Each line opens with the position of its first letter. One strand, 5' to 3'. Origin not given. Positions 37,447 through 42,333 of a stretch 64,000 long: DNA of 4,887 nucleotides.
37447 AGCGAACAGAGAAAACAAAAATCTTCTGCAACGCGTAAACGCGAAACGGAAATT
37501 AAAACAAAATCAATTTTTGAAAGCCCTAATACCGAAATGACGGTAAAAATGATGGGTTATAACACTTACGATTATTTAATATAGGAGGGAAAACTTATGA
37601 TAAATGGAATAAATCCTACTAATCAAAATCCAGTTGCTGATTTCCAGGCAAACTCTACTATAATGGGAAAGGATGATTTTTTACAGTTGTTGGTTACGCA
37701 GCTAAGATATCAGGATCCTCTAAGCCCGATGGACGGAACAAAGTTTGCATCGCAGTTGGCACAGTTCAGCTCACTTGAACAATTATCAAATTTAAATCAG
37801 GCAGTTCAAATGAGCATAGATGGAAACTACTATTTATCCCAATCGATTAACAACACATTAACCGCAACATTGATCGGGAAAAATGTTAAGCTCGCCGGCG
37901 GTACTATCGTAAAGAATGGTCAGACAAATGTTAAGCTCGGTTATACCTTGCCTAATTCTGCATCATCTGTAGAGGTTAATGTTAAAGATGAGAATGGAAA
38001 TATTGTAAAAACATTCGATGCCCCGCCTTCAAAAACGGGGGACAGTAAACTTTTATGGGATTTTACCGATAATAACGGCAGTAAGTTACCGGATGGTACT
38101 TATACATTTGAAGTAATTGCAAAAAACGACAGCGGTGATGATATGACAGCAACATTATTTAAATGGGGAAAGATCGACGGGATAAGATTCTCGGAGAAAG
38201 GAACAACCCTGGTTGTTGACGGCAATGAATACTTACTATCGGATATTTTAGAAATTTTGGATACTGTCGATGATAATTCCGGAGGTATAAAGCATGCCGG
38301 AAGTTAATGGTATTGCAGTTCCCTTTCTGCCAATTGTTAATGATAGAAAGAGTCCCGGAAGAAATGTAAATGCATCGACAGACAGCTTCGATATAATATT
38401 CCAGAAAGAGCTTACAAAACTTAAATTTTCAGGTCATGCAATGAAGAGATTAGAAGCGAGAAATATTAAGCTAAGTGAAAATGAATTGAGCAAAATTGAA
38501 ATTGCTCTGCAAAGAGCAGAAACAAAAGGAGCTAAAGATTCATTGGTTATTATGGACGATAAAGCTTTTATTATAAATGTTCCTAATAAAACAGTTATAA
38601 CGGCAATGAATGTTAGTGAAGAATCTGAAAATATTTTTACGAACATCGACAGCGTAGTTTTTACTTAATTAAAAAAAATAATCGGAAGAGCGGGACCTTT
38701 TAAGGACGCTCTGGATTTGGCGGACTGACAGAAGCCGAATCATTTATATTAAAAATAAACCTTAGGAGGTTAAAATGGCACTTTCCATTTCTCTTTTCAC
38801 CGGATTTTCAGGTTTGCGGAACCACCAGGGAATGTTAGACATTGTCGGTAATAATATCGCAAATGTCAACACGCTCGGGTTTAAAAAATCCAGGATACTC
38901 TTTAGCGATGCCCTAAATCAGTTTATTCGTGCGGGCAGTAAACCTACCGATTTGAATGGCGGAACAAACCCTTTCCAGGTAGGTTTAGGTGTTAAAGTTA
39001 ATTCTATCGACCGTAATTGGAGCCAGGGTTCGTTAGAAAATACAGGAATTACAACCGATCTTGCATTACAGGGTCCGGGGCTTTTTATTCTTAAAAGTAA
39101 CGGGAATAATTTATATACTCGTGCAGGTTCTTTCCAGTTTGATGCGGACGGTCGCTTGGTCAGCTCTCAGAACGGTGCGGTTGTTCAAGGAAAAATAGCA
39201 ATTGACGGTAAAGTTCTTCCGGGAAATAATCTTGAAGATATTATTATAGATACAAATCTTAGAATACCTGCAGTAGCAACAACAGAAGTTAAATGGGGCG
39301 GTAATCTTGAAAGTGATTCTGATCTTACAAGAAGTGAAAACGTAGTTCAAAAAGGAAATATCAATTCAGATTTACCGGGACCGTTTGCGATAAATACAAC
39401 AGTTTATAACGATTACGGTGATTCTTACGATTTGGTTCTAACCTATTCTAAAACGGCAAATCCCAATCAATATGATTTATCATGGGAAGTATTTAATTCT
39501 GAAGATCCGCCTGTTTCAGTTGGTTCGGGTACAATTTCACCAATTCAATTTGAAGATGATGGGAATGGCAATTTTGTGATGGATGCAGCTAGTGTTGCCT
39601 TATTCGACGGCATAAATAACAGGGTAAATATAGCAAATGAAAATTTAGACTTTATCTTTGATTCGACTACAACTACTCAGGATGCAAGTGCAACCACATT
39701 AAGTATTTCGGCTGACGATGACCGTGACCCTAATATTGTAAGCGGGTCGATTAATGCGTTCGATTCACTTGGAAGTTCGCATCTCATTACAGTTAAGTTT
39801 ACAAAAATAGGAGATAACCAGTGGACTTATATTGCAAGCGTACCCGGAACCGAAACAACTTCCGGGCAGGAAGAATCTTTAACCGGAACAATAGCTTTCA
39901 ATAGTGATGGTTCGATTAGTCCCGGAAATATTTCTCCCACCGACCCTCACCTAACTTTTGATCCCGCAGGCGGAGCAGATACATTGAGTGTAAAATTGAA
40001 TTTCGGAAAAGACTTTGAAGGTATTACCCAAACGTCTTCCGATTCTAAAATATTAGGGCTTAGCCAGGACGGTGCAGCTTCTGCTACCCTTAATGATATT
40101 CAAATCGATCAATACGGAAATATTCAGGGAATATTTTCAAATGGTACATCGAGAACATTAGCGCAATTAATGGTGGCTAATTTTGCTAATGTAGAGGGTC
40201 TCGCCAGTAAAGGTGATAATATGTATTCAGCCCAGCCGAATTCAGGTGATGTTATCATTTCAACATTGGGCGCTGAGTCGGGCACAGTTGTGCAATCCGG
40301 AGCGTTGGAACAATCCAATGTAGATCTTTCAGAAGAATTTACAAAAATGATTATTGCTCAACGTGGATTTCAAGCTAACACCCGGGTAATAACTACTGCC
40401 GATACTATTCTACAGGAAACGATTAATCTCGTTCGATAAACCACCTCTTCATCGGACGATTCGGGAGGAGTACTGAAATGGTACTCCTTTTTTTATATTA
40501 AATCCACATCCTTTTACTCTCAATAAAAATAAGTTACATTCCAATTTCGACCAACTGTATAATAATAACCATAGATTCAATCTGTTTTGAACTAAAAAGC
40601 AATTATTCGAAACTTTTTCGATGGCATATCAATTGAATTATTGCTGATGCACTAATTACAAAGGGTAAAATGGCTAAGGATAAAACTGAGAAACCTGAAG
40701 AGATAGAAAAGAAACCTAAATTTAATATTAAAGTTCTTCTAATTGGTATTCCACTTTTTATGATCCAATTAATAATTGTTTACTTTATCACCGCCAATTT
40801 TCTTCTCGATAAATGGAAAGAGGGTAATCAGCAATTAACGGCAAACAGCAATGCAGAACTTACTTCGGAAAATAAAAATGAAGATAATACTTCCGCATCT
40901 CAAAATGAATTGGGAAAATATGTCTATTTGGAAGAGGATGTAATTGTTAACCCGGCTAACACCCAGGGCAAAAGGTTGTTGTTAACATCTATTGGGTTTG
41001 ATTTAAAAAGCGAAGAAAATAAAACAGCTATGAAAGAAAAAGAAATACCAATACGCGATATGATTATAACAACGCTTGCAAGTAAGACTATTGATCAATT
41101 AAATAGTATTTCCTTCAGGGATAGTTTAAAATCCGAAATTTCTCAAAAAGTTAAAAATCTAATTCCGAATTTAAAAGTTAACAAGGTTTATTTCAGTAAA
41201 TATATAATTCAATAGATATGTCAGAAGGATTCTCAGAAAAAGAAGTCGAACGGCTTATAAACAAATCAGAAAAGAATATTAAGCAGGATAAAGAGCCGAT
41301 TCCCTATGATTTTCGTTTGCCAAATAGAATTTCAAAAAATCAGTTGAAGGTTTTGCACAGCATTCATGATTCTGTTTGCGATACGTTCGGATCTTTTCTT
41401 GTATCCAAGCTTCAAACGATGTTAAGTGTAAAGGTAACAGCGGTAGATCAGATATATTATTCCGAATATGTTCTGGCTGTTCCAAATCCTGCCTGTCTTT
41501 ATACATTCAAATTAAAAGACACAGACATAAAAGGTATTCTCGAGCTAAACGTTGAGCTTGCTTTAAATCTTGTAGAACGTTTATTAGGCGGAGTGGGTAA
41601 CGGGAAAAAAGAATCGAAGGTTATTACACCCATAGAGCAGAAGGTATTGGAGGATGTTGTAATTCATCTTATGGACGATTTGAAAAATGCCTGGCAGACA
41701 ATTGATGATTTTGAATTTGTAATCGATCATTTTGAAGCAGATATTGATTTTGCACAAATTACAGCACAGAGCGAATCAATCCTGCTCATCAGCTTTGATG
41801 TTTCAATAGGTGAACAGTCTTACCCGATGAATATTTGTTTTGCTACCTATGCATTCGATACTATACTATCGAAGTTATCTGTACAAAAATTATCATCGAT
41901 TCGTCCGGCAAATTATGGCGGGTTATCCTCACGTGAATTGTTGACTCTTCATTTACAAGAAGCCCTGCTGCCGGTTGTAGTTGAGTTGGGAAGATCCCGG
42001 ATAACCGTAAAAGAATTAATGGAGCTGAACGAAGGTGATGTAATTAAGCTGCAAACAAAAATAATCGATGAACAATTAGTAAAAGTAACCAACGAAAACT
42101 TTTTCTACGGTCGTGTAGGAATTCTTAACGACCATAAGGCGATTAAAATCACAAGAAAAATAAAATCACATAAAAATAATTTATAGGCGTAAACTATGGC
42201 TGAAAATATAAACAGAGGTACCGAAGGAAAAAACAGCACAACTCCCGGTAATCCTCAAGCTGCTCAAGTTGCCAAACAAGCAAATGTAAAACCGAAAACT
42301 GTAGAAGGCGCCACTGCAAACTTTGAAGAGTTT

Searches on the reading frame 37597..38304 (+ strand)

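Call 27: search_protein_families(library=pfam, proteins=[window:37597-38304:+], max_evalue=0.00001)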
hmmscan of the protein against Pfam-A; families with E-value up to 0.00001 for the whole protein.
window:37597-38304:+ (236 aa): 2 families
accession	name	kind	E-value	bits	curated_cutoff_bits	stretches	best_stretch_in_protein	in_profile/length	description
PF03963.19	FlgD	-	9.3e-21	74.3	27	1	17-71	20-74/75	Flagellar hook capping protein - N-terminal region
PF13860.13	FlgD_ig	-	4.7e-20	71.8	27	1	104-178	4-78/79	FlgD Ig-like domain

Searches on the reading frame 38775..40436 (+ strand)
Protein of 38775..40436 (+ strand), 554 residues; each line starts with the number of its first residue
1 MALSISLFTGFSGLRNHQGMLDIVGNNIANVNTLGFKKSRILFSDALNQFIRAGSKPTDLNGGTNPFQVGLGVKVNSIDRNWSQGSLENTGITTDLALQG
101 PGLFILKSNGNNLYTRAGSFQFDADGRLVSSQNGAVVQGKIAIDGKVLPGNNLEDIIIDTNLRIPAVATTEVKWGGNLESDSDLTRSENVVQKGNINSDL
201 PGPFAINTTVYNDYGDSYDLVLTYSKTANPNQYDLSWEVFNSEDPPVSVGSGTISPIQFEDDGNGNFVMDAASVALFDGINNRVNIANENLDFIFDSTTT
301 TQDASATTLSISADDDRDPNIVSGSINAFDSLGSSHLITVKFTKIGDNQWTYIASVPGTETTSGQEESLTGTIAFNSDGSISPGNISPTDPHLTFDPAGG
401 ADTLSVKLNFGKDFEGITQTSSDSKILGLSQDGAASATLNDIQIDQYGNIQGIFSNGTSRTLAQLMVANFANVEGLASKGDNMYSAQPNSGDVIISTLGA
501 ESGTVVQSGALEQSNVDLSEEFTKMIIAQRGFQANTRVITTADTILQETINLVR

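Call 63: search_protein_families(library=pfam, proteins=[window:38775-40436:+], max_evalue=0.000001)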
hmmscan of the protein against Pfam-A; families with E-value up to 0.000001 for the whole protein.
window:38775-40436:+ (554 aa): 3 families
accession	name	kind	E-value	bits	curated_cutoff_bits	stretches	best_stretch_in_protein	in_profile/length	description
PF07559.19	FlgE_D2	-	8.7e-23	81.8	22.7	1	322-433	22-141/142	Flagellar basal body protein FlaE D2 domain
PF06429.18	Flg_bbr_C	-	3.8e-18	65.2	23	1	507-552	1-46/46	Flagellar basal body rod FlgEFG protein C-terminal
PF22692.1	LlgE_F_G_D1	-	7.1e-12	45.7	27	1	97-159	1-57/64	Flagellar hook protein FlgE/F/G D1 domain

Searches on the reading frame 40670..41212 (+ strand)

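Call 63: search_protein_families(library=pfam, proteins=[window:40670-41212:+], max_evalue=0.000001)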
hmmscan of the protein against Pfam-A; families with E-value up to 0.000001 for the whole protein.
window:40670-41212:+ (181 aa): 1 family
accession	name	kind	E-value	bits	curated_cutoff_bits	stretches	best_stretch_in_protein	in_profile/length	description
PF03748.19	FliL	-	3.2e-16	60.2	24.6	1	84-181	1-103/103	Flagellar basal body-associated protein FliL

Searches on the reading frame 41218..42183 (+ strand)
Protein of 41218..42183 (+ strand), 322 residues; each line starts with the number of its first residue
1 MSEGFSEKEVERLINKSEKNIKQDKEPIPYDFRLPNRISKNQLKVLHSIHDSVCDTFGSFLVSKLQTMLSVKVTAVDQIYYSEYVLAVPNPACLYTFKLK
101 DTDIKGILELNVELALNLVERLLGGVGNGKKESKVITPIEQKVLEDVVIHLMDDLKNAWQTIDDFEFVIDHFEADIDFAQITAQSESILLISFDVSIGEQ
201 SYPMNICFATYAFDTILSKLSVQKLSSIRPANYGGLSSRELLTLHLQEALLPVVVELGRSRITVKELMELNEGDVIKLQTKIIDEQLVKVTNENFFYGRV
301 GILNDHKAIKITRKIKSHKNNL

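Call 63: search_protein_families(library=pfam, proteins=[window:41218-42183:+], max_evalue=0.000001)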
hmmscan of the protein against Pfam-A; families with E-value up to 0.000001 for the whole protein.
window:41218-42183:+ (322 aa): 2 families
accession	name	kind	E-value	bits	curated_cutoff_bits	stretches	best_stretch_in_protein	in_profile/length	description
PF02154.20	FliM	-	6.7e-44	150.5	27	1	30-220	1-192/192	Flagellar motor switch protein FliM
PF01052.25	FliMN_C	-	9.1e-20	70.8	23.8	1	246-315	3-72/73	Type III flagellar switch regulator (C-ring) FliN C-term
